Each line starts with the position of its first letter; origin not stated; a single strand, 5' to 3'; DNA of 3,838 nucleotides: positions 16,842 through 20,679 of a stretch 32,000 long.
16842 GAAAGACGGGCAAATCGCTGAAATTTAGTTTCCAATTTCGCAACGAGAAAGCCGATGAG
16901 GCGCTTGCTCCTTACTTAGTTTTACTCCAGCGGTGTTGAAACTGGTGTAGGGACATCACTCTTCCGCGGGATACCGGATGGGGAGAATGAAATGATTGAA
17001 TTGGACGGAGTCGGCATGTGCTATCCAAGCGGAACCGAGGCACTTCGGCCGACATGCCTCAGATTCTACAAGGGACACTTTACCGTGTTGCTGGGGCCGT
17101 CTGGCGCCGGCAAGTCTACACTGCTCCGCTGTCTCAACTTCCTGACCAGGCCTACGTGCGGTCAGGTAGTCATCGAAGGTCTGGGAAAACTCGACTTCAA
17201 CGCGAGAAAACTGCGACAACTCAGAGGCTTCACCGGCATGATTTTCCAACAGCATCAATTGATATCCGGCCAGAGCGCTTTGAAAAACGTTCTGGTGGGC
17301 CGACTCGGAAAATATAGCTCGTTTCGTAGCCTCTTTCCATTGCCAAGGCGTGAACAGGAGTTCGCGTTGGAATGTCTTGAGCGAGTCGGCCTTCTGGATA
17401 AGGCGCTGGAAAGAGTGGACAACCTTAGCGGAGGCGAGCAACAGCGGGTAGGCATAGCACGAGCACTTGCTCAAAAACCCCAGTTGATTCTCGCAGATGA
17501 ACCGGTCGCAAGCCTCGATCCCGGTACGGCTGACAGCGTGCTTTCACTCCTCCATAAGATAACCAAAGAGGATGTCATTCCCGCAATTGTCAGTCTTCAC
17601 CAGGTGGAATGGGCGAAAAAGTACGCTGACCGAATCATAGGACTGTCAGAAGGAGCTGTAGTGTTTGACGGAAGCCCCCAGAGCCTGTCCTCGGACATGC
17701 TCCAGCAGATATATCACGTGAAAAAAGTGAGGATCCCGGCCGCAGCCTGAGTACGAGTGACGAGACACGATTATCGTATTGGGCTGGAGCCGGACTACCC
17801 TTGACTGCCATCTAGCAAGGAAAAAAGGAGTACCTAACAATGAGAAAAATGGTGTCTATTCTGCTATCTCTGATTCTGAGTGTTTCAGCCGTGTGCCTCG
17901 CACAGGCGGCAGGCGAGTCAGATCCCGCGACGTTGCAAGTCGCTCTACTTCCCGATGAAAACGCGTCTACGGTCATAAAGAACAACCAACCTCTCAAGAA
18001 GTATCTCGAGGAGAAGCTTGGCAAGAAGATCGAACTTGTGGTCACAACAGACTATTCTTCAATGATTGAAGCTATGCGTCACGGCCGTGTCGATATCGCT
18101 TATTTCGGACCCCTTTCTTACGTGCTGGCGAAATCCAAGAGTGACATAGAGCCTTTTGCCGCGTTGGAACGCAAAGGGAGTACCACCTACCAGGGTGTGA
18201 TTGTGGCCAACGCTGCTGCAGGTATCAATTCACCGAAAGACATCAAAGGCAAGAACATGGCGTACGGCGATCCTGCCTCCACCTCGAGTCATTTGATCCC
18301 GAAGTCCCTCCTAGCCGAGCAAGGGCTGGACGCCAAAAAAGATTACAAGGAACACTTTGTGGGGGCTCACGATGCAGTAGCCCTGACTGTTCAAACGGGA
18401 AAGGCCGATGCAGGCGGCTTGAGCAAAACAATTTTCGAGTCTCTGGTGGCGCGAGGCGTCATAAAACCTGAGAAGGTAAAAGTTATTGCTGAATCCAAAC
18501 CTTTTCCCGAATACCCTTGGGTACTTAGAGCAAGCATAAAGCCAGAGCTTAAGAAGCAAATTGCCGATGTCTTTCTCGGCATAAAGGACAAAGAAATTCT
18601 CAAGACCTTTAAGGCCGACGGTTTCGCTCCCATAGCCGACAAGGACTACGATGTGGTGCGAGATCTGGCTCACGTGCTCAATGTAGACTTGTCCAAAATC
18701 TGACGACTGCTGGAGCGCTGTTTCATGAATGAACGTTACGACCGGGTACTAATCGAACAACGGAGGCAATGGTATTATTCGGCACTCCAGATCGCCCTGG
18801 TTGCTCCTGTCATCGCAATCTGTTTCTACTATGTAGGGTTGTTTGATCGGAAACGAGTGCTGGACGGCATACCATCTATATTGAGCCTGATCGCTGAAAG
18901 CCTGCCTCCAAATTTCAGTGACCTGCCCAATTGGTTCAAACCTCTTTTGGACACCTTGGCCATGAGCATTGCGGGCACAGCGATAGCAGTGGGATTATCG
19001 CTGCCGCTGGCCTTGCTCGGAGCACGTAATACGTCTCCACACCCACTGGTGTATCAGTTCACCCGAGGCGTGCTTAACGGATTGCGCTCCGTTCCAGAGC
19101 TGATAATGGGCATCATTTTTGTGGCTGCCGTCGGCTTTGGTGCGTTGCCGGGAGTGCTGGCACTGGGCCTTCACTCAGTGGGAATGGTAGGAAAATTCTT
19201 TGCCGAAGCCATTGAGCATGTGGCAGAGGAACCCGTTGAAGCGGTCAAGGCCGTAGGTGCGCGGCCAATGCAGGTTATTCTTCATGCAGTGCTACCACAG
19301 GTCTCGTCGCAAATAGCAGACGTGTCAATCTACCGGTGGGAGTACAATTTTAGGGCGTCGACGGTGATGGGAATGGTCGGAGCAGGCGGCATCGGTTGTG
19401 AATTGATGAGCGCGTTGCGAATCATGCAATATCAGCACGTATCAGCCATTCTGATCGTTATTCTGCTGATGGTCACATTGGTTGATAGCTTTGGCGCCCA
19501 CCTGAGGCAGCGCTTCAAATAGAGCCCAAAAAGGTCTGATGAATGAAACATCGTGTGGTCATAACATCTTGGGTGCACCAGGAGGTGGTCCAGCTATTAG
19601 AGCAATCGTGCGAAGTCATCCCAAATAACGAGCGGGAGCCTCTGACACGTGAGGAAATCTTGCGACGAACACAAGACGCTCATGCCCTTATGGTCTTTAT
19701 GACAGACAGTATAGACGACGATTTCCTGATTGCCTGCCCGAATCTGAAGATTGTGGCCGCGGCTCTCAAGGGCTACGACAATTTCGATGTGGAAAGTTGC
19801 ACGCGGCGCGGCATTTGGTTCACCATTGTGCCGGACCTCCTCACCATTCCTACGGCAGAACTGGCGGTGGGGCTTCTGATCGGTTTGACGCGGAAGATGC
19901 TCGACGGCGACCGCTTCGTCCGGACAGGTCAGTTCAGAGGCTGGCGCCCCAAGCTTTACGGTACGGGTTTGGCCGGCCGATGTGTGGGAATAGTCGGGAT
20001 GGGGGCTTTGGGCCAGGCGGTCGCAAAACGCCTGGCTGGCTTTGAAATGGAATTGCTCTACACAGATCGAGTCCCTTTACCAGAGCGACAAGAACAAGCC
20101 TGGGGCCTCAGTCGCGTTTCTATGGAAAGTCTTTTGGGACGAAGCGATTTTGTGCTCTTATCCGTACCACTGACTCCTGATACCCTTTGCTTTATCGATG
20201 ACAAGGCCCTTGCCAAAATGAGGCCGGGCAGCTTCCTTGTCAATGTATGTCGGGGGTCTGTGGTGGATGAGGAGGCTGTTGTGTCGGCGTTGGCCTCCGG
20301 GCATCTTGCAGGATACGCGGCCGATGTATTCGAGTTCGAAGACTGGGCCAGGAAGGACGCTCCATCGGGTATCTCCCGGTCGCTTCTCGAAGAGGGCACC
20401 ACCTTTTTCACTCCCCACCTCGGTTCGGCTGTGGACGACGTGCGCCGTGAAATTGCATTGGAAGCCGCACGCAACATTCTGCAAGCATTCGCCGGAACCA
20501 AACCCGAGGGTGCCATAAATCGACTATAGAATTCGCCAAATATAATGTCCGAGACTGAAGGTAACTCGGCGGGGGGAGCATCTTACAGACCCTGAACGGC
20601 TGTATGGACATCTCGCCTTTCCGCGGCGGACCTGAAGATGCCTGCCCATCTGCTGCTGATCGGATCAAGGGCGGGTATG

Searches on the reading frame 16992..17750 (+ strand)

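Call 8: search_protein_families(library=pfam, proteins=[window:16992-17750:+], max_evalue=0.001)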
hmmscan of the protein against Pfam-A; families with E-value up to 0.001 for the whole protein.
window:16992-17750:+ (252 aa): 7 families
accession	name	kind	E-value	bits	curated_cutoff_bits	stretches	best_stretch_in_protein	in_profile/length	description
PF00005.33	ABC_tran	-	5.7e-30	105.1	25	1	23-173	6-137/137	ABC transporter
PF13304.12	AAA_21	-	3.7e-08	34.2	27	1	30-54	1-25/304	AAA domain, putative AbiEii toxin, Type IV TA system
PF02463.25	SMC_N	-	4.6e-05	23.4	40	1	27-218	23-211/220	RecF/RecN/SMC N terminal domain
PF13191.12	AAA_16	-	0.00017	22.6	32.6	0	29-59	25-55/167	AAA ATPase domain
PF13476.12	AAA_23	-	0.00025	22.2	27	1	23-51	15-42/201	AAA domain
PF03193.22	RsgA_GTPase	-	0.00027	21.2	30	1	25-49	103-127/174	RsgA GTPase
PF13555.12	AAA_29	-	0.00064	19.9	27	0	27-49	22-43/61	P-loop containing region of AAA domain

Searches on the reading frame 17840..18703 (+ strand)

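Call 8: search_protein_families(library=pfam, proteins=[window:17840-18703:+], max_evalue=0.001)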
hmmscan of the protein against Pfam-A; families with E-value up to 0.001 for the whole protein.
window:17840-18703:+ (287 aa): 7 families
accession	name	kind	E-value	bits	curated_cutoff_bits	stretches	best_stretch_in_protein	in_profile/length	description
PF12974.12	Phosphonate-bd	-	7.9e-79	264.9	27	1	35-270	2-242/242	ABC transporter, phosphonate, periplasmic substrate-binding protein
PF09084.16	NMT1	-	1.1e-07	32.4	20.5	1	63-194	22-146/216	NMT1/THI5 like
PF12727.12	PBP_like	-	6.7e-05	22.5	27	1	111-192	64-148/193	PBP superfamily domain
PF16868.10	NMT1_3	-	9.4e-05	22.6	27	1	121-195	95-167/289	NMT1-like family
PF13379.11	NMT1_2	-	0.00023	21.5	24.7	1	55-188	28-172/252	NMT1-like family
PF04069.17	OpuAC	-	0.0004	20.5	21.2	1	52-158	20-131/257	Substrate binding domain of ABC-type glycine betaine transport system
PF03180.19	Lipoprotein_9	-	0.00043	20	27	1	51-101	16-65/236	NlpA lipoprotein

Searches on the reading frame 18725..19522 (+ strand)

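Call 8: search_protein_families(library=pfam, proteins=[window:18725-19522:+], max_evalue=0.001)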
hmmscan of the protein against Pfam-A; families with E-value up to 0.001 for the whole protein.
window:18725-19522:+ (265 aa): 1 family
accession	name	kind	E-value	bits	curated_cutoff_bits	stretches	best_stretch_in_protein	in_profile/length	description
PF00528.27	BPD_transp_1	-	1.6e-22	80.5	26.4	1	93-264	2-182/184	Binding-protein-dependent transport system inner membrane component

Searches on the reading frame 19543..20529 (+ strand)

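Call 8: search_protein_families(library=pfam, proteins=[window:19543-20529:+], max_evalue=0.001)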
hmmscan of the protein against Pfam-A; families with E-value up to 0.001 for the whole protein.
window:19543-20529:+ (328 aa): 3 families
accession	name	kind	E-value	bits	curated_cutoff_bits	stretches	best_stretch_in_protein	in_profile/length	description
PF02826.25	2-Hacid_dh_C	-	3e-49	167.3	25.1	1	109-294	1-178/178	D-isomer specific 2-hydroxyacid dehydrogenase, NAD binding domain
PF00389.36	2-Hacid_dh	-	2.7e-25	89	24.6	1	5-326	1-134/134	D-isomer specific 2-hydroxyacid dehydrogenase, catalytic domain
PF03446.21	NAD_binding_2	-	0.00082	19.9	21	0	148-251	2-108/161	NAD binding domain of 6-phosphogluconate dehydrogenase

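Call 76: search_protein_families(library=ncbifam, proteins=[window:19543-20529:+], max_evalue=0.00001)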
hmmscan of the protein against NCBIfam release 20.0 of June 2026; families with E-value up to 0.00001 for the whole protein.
window:19543-20529:+ (328 aa): 21 families
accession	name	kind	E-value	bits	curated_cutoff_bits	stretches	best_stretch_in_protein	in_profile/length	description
NF009714.1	PRK13243.1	equivalog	4.2e-74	249.8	455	1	1-327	1-324/332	glyoxylate reductase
TIGR01327.1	PGDH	equivalog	4.7e-61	207.2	454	1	4-326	1-311/525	phosphoglycerate dehydrogenase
NF011938.0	PRK15409.1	equivalog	5.1e-50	170.3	492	1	1-326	1-319/324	glyoxylate/hydroxypyruvate reductase GhrB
NF005069.0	PRK06487.1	equivalog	1.3e-39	136.1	448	1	35-321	38-315/320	2-hydroxyacid dehydrogenase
NF005750.0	PRK07574.1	equivalog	3.7e-39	134.9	329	1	62-321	109-361/386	NAD-dependent formate dehydrogenase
NF008759.0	PRK11790.1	equivalog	1.9e-35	122.3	404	1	3-318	12-319/410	phosphoglycerate dehydrogenase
NF041369.1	Dhydh_Halo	equivalog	1.4e-33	116.5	400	1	56-315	48-294/305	D-2-hydroxyacid dehydrogenase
NF006263.0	PRK08410.1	equivalog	2.6e-31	109.2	389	1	35-316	32-307/311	D-2-hydroxyacid dehydrogenase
NF005387.0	PRK06932.1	equivalog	5.6e-27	94.5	492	1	35-299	34-293/314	2-hydroxyacid dehydrogenase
NF000492.1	vanH_gen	exception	4.3e-26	91.7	540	1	54-267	51-256/312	D-lactate dehydrogenase VanH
NF005027.0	PRK06436.1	equivalog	7.6e-25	87.7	261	1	67-324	49-287/303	2-hydroxyacid dehydrogenase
NF001309.0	PRK00257.1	equivalog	1.9e-24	86.4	434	1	139-267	110-238/379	4-phosphoerythronate dehydrogenase PdxB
NF006374.0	PRK08605.1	subfamily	2.3e-23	82.8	356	1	68-313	70-322/332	D-lactate dehydrogenase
NF009127.0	PRK12480.1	equivalog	1.4e-22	80.1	579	1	68-304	70-308/330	D-lactate dehydrogenase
NF000128.1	vanH-Sc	exception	1.6e-22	80.1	650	1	121-267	136-276/337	D-lactate dehydrogenase VanH-Sc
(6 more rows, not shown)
